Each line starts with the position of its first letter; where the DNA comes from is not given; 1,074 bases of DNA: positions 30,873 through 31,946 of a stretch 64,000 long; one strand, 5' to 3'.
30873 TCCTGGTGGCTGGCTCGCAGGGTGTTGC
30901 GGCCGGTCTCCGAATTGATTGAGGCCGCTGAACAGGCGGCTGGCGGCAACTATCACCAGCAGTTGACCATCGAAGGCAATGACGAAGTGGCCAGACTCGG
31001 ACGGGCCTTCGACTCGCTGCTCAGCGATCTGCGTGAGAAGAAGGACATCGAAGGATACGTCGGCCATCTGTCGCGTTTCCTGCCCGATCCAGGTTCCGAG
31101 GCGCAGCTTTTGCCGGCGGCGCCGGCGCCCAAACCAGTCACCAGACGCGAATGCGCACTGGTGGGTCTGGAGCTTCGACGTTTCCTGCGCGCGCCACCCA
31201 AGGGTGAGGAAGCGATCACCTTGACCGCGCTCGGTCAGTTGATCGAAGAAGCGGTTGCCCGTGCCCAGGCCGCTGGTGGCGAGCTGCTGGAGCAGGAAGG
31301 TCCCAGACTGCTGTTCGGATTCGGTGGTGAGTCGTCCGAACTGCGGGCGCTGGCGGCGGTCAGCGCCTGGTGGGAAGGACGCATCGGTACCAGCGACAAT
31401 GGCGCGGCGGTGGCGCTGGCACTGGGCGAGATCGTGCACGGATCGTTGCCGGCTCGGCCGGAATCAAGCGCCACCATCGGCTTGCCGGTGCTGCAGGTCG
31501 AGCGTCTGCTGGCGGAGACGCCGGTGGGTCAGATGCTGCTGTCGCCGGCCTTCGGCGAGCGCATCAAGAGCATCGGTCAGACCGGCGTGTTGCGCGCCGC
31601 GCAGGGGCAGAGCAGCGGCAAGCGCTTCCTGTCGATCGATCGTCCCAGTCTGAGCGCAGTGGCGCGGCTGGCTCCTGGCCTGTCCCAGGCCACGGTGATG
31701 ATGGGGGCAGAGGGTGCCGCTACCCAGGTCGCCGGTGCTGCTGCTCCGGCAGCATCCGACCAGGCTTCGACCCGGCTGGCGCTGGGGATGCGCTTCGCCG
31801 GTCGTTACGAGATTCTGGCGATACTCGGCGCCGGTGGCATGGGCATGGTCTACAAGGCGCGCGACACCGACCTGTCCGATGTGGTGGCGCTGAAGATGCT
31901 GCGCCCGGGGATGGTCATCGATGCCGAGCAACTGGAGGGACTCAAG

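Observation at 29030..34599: Four-gene trans-envelope Ser/Thr-kinase module: cupredoxin-like protein, HAMP/pseudo-cyclase STK, porin, double-FHA anchor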

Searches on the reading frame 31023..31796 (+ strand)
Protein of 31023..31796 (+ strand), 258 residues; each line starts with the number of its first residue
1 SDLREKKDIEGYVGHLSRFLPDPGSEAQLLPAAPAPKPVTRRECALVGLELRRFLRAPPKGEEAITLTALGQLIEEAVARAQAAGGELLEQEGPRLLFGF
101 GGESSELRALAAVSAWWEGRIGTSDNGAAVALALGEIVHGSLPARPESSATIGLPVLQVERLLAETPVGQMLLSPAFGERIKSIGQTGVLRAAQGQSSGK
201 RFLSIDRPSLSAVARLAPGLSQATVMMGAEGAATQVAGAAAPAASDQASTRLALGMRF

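Call 11: search_solved_structures(query=A1, max_evalue=10, show_alignments=3)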
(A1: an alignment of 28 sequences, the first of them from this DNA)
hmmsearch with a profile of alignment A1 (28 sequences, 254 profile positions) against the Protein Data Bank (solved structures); distinct sequences matched with E-value up to 10: 32.
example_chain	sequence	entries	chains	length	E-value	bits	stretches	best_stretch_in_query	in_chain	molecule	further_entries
2w01_A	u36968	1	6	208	3.2e-06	30.4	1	45-186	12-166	ADENYLATE CYCLASE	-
3r5g_A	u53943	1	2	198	1.4e-05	28.3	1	43-189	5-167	CyaB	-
6fht_A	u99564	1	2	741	2.7e-05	27.4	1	43-186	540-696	Bacteriophytochrome,Adenylate cyclase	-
4wp9_A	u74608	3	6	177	0.0028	20.8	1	68-188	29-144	Ma1120 | Cyclase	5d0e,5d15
5d0g_A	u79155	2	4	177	0.0029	20.7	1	68-188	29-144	Cyclase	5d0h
4wp8_A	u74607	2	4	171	0.003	20.7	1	68-188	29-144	Ma1120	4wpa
4wp3_A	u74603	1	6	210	0.0037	20.4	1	66-188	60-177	Ma1120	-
3f57_A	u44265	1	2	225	0.031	17.4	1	37-102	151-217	Spectrin beta chain, erythrocyte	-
3edu_A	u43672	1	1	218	0.048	16.7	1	37-102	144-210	Spectrin beta chain, erythrocyte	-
3kbt_A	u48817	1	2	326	0.07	16.2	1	37-102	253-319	Spectrin beta chain, erythrocyte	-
7r65_A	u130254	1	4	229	0.078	16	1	31-124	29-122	Adenylate/guanylate cyclase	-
3kbu_A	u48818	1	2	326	0.083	16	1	37-102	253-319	Spectrin beta chain, erythrocyte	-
5x4t_A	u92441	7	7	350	0.089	15.9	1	60-167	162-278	Photoactivated adenylyl cyclase | Family 3 adenylate cyclase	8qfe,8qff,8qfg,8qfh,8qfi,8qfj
5x4u_A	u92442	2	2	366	0.098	15.7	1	60-167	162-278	Photoactivated adenylyl cyclase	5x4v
9f1z_A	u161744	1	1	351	0.1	15.6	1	60-167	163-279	Family 3 adenylate cyclase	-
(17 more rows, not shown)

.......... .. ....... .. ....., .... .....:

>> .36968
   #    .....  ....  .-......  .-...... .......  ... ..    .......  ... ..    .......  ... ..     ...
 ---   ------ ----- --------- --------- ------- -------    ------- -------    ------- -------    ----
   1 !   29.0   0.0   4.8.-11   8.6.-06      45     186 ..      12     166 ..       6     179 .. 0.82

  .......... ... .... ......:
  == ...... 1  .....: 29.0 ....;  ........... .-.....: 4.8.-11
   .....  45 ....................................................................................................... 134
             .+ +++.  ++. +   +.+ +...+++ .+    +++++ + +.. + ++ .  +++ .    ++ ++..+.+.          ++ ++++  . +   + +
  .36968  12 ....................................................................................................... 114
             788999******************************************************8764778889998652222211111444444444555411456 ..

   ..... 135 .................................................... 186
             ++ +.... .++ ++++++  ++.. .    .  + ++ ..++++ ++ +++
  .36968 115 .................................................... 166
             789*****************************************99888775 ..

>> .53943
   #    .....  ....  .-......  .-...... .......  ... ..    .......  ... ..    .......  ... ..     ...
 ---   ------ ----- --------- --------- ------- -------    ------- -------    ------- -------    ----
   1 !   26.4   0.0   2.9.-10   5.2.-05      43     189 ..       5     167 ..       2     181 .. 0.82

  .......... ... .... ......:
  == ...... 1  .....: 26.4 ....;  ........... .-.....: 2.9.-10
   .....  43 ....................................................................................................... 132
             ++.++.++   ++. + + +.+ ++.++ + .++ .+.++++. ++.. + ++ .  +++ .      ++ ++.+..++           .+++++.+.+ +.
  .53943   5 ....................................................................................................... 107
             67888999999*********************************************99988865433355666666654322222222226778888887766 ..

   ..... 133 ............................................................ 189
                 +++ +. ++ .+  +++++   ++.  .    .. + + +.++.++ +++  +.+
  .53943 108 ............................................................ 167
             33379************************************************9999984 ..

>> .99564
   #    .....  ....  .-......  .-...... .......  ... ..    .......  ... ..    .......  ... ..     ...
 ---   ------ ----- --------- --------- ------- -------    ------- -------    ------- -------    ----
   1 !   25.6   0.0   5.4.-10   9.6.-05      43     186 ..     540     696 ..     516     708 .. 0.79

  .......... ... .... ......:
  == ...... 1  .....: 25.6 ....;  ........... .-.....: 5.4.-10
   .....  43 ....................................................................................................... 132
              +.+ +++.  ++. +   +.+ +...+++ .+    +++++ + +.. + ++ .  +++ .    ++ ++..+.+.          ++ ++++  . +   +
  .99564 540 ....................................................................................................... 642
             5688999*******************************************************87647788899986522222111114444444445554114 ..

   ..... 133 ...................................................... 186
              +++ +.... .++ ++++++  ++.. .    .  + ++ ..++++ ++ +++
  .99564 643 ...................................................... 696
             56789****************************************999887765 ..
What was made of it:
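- On Class III nucleotidyl cyclase (cyclase homology domain): Profile against PDB gives E = 3e-6 to Cya2 (call 11).
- Checked: However, a 28-sequence profile hits the class III cyclases Cya2 and CyaB (E = 3e-6 and 1e-5; call 11).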

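Call 13: find_related_loci(query=A1, collection=genome_contigs, flank=8000)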
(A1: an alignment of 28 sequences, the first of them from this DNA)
Query A1 (258 aa) in genome_contigs; peptide patterns used: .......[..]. (x = any residue, [..] = any of these).
246 stretches matched a pattern; 194 encode a relative of the query (tblastn E <= 1e-3); the best 80 are kept; 80 distinct loci.
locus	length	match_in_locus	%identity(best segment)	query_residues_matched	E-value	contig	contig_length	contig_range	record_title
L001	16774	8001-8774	96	1-258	1e-158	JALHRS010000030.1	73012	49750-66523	MAG: Lysobacterales bacterium isolate maxbin.218_sub c_000000002069, whole genome shotgun sequence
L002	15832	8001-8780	74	1-258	1e-117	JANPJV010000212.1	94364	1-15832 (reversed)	MAG: Rhodanobacteraceae bacterium isolate VAR_61_metabat_354 VAR_61_k141_1173973, whole genome shotgun sequence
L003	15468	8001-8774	78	1-258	4e-112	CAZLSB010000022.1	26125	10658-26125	MAG TPA_asm: uncultured Xanthomonas sp. isolate SRP128246_co1_409 genome assembly, contig: NODE_3391_length_26125_cov_10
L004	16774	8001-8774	71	1-258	2e-107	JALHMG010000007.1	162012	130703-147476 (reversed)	MAG: Lysobacterales bacterium isolate Bin_30_3_3 c_000000000634, whole genome shotgun sequence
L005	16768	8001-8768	70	1-258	6e-101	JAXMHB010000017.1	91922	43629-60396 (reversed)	MAG: Lysobacterales bacterium isolate STL-PRO128 C2.36.fa-17, whole genome shotgun sequence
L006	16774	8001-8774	70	1-258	2e-100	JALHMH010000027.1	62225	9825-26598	MAG: Lysobacterales bacterium isolate Bin_30_4_2 c_000000002540, whole genome shotgun sequence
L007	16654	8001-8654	39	1-213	6e-32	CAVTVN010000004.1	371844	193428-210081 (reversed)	MAG: uncultured Gammaproteobacteria bacterium isolate MFD04967.bin.2.121 genome assembly, contig: contig_27699, whole ge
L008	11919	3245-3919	38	1-218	4e-31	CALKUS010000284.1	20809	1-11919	MAG TPA_asm: uncultured proteobacterium isolate SRR6231182_bin.62_CONCOCT_v1.1_MAG genome assembly, contig: ERZ650268.11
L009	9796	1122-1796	38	1-242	8e-31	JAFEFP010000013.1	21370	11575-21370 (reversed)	MAG: Proteobacteria bacterium isolate SZAS LIN-95 LIN-496__13__length-21370, whole genome shotgun sequence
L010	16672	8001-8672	37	1-210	4e-30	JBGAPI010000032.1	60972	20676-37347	MAG: Ahniellaceae bacterium isolate MAG_AAO_H10.11 AAOH10-11_opera_contig_2175, whole genome shotgun sequence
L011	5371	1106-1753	38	1-211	1e-28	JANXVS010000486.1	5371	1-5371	MAG: Proteobacteria bacterium isolate GL140_1_metabat_135_sub GL140_1_k141_1204307, whole genome shotgun sequence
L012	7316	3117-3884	37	1-256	2e-27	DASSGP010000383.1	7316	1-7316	MAG TPA_asm: Rudaea sp. isolate SMAG_U1036 k141_383089, whole genome shotgun sequence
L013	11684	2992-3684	38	1-225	2e-26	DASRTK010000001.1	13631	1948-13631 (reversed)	MAG TPA_asm: Rudaea sp. isolate SMAG_U6995 k141_655824, whole genome shotgun sequence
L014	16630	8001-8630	37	1-210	5e-26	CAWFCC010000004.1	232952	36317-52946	MAG: uncultured Gammaproteobacteria bacterium isolate MFD04580.bin.2.93 genome assembly, contig: contig_33855, whole gen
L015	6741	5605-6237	39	1-205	4e-26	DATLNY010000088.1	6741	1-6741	MAG TPA_asm: Candidatus Saccharimonadia bacterium isolate SMAG_U13812 k141_4311123, whole genome shotgun sequence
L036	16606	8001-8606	37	1-202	5e-21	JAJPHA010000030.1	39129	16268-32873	MAG: Rhodanobacteraceae bacterium isolate Centralia_MAG_129 k107_30962844, whole genome shotgun sequence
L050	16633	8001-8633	35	1-213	8e-19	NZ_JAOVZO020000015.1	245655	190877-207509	Tahibacter soli strain BL contig_24, whole genome shotgun sequence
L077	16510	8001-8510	37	1-174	6e-17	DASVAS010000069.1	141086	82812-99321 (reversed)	MAG TPA_asm: Thermoanaerobaculia bacterium isolate SMAG_U1959 k141_1060252, whole genome shotgun sequence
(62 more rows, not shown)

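Call 17: predict_structure(alignment_id=A1)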
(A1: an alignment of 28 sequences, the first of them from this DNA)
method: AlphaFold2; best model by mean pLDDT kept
length: 258 residues; sequences in the alignment: 28
mean_pLDDT: 85.5   pTM: 0.75
mean pLDDT of the five models: 85.5, 85.2, 84.5, 84.0, 83.9
residues with pLDDT >= 90: 168; 70-90: 36; 50-70: 43; < 50: 11
segments of 3 or more residues with pLDDT < 50: 245-247
pLDDT, mean of each block of 10 residues (from residue 1): 69 74 68 91 98 95 97 96 96 97 95 94 82 98 93 98 97 98 93 98 96 82 54 51 50 55
secondary structure, 60 per line:
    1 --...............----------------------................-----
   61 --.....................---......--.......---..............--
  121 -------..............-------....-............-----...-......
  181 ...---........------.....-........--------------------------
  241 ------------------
elements in order: H3-17 E40-51 H52-55 H63-83 E87-92 E95-101 H105-118 E128-141 E149-152 H154-165 E171-173 H175-183 E190-194 E201-205 H207-214

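Call 20: fold_search(model_id=the predicted structure, library=pdb)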
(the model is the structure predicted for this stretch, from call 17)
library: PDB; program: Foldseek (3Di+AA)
matches with E <= 10: 979; with E <= 0.001: 185
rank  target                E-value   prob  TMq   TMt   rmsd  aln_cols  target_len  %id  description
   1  2w01_A                2.9e-09  1.00  0.49  0.62   5.0       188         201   19  Crystal structure of the guanylyl cyclase Cya2 (released 2008-09-30)
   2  2w01_C                5.3e-09  1.00  0.50  0.63   4.4       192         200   19  Crystal structure of the guanylyl cyclase Cya2 (released 2008-09-30)
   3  2w01_B                6.3e-09  1.00  0.50  0.63   4.8       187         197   19  Crystal structure of the guanylyl cyclase Cya2 (released 2008-09-30)
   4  3r5g_B                7.5e-09  1.00  0.49  0.63   5.0       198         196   15  Crystal structure of the adenylyl cyclase CyaB from P. aeruginosa (released 2012-01-11)
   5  2w01_D                1.5e-08  1.00  0.48  0.60   5.5       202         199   18  Crystal structure of the guanylyl cyclase Cya2 (released 2008-09-30)
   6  6fht_A                2.3e-08  1.00  0.47  0.18   5.7       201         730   17  Crystal structure of an artificial phytochrome regulated adenylate/guanylate cyclase in its dark adapted Pr form (released 2018-04-18)
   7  4yus                  2.6e-08  1.00  0.49  0.37   7.4       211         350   15  Crystal structure of photoactivated adenylyl cyclase of a cyanobacteriaOscillatoria acuminata in hexagonal form (released 2016-06-01)
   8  4p2f                  2.8e-08  1.00  0.50  0.67   4.6       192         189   16  Monomeric form of a single mutant (F363R) of Mycobacterial Adenylyl cyclase Rv1625c (released 2014-09-17)
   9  6fht_B                2.8e-08  1.00  0.48  0.19   5.6       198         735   17  Crystal structure of an artificial phytochrome regulated adenylate/guanylate cyclase in its dark adapted Pr form (released 2018-04-18)
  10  4yut_A                3.2e-08  1.00  0.46  0.36   8.6       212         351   14  Crystal structure of photoactivated adenylyl cyclase of a cyanobacteriaOscillatoria acuminata in orthorhombic form (released 2016-06-01)
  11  5o5l_A                4.2e-08  1.00  0.53  0.61  11.9       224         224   14  X-ray structure of a bacterial adenylyl cyclase soluble domain, solved at cryogenic temperature (released 2017-11-01)
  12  1cul_B                5.7e-08  1.00  0.46  0.59   5.0       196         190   12  COMPLEX OF GS-ALPHA WITH THE CATALYTIC DOMAINS OF MAMMALIAN ADENYLYL CYCLASE: COMPLEX WITH 2',5'-DIDEOXY-ADENOSINE 3'- (released 2001-01-10)
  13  3r5g_A                6.1e-08  1.00  0.51  0.66   4.9       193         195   16  Crystal structure of the adenylyl cyclase CyaB from P. aeruginosa (released 2012-01-11)
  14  4clk                  7.7e-08  1.00  0.48  0.29   5.0       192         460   18  Crystal structure of human soluble Adenylyl Cyclase in complex with alpha,beta-methyleneadenosine-5'-triphosphate (released 2014-03-05)
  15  6aob_A                8.7e-08  1.00  0.50  0.70   4.3       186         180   17  Crystal structure of non-canonical dimeric guanylyl cyclase domain of RhoGC fusion protein from the aquatic fungus Bla (released 2017-11-22)
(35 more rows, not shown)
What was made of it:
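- On Class III nucleotidyl cyclase (cyclase homology domain): Foldseek gives E = 3e-9 with TM-score (target-normalised) of 0.6-0.7, and the top 50 are all class III cyclases (call 20).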

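Call 25: search_protein_families(library=pfam, proteins=[L036:11682-12518:+, L036:12370-13500:+, L036:13241-16606:+, L077:4829-6244:+, L077:9543-10709:+, L077:10812-12482:+, L077:12479-13642:+, L050:11641-12393:+, L050:12534-13466:+, L050:13525-16632:+], max_evalue=0.01)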
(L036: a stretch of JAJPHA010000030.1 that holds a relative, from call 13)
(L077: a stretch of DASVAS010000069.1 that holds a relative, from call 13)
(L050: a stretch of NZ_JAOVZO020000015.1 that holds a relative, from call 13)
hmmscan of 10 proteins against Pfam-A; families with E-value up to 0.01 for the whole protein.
L036:11682-12518:+ (278 aa): 0 families

L036:12370-13500:+ (376 aa): 0 families

L036:13241-16606:+ (1122 aa): 10 families
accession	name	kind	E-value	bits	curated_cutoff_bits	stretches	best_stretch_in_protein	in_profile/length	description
PF00563.25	EAL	-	1.7e-57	194.9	31.3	1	916-1120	3-204/236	EAL domain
PF13426.13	PAS_9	-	3.6e-57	191.4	27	5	374-474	2-103/103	PAS domain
PF00989.32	PAS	-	5.9e-57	191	22.6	5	615-723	2-113/113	PAS fold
PF13188.13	PAS_8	-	1.3e-39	133.2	21.8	4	614-666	1-51/65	PAS domain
PF00990.26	GGDEF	-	2.6e-39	135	23.8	1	737-893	1-159/161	Diguanylate cyclase, GGDEF domain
PF08447.18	PAS_3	-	1.9e-36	124.6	25.6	4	257-344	2-88/89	PAS fold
PF08448.16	PAS_4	-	6.2e-36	123.4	23.1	5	381-477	14-110/110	PAS fold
PF18095.7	PAS_12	-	0.0041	17.1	22.6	0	376-403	61-88/153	UPF0242 C-terminal PAS-like domain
PF08670.17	MEKHLA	-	0.0089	16.4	23.7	0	631-700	47-115/143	MEKHLA domain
PF14598.12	PAS_11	-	0.0096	16.3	25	0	380-418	10-48/109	PAS domain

L077:4829-6244:+ (471 aa): 0 families

L077:9543-10709:+ (388 aa): 5 families
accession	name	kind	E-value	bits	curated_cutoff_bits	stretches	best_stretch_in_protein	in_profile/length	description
PF13487.12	HD_5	-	1.1e-31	110.3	27.2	1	196-358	3-169/170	HD domain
PF01966.28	HD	-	6.7e-22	78.4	22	1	208-328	2-116/116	HD domain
PF13185.12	GAF_2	-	4.9e-19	69.3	28.6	1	38-176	2-135/136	GAF domain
PF01590.32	GAF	-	4.4e-18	66.5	22.4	1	39-173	1-130/133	GAF domain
PF13492.12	GAF_3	-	1.2e-05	26.2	27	1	40-178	2-129/129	GAF domain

L077:10812-12482:+ (556 aa): 6 families
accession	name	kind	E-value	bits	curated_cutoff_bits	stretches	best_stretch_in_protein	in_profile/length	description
PF00211.25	Guanylate_cyc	-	4.3e-24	85.5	21.9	1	369-546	7-179/183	Adenylate and Guanylate cyclase catalytic domain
PF00498.31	FHA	-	1.4e-18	67.5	20.7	1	40-103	1-67/67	FHA domain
PF16697.10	Yop-YscD_cpl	-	7.5e-18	65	33.2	1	26-110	3-91/94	Inner membrane component of T3SS, cytoplasmic domain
PF01590.32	GAF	-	1.2e-15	58.7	22.4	1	187-324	2-133/133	GAF domain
PF13185.12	GAF_2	-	1.5e-15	58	28.6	1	185-325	2-136/136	GAF domain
PF13492.12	GAF_3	-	5e-11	43.6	27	1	186-326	1-129/129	GAF domain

L077:12479-13642:+ (387 aa): 6 families
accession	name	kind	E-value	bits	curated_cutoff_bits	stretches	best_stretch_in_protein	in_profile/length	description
PF13304.12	AAA_21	-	6.8e-31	108.9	27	2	226-326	206-304/304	AAA domain, putative AbiEii toxin, Type IV TA system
PF13175.12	AAA_15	-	1.5e-15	58.1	32.1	2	3-50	1-50/374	AAA ATPase domain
PF02463.25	SMC_N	-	1.4e-07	31.6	40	1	3-47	1-47/220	RecF/RecN/SMC N terminal domain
PF13476.12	AAA_23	-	2.1e-07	32.3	27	1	6-46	1-41/201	AAA domain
PF13555.12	AAA_29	-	0.0011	19.2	27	1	20-45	19-43/61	P-loop containing region of AAA domain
PF11398.14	DUF2813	-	0.0028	17.5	21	0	5-45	4-43/372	Protein of unknown function (DUF2813)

L050:11641-12393:+ (250 aa): 0 families

L050:12534-13466:+ (310 aa): 0 families

L050:13525-16632:+ (1036 aa): 9 families
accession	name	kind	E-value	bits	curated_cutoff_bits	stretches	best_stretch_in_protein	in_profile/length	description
PF00563.25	EAL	-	2.5e-64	217.3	31.3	1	810-1036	3-226/236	EAL domain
PF13426.13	PAS_9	-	3.1e-62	207.7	27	5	268-368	2-103/103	PAS domain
PF00989.32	PAS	-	7.2e-52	174.6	22.6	5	259-366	3-113/113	PAS fold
PF00990.26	GGDEF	-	1.7e-43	148.6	23.8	1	631-787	1-159/161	Diguanylate cyclase, GGDEF domain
PF13188.13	PAS_8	-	5.5e-39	131.2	21.8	5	382-435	2-53/65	PAS domain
PF08447.18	PAS_3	-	1.1e-37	128.6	25.6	4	404-488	2-87/89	PAS fold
PF08448.16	PAS_4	-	2.5e-34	118.3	23.1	5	515-622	2-110/110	PAS fold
PF18095.7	PAS_12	-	0.0024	17.9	22.6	0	517-548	57-88/153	UPF0242 C-terminal PAS-like domain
PF14598.12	PAS_11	-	0.0036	17.7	25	0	536-566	21-51/109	PAS domain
